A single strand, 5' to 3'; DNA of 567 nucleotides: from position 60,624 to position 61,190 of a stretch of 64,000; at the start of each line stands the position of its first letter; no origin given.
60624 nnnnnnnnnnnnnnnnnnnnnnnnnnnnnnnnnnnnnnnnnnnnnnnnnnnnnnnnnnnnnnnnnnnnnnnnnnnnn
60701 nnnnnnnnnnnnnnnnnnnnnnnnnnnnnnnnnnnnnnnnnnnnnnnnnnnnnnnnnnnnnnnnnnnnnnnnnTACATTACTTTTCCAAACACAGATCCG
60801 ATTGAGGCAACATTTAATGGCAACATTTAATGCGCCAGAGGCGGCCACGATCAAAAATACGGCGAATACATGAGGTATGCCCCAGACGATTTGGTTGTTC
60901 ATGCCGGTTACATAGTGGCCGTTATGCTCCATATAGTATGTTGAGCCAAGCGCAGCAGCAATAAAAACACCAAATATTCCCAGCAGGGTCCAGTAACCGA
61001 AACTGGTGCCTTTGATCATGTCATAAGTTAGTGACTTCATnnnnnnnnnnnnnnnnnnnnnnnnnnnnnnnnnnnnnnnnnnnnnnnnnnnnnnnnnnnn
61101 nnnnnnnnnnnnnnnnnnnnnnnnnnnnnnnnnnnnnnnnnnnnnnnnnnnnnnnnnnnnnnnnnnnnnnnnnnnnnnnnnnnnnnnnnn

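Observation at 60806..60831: Perfect 13-bp tandem duplication frameshifts dsrP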

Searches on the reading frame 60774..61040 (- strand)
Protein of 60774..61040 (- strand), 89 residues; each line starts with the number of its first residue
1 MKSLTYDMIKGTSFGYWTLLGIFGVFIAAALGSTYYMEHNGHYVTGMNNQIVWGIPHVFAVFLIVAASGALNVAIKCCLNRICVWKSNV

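Call 20: find_encoding_contigs(protein=window:60774-61040:-, flank=10000, max_places=10)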
Protein seq(89 aa) (89 aa): no gene with exactly this product is on record in the collection.
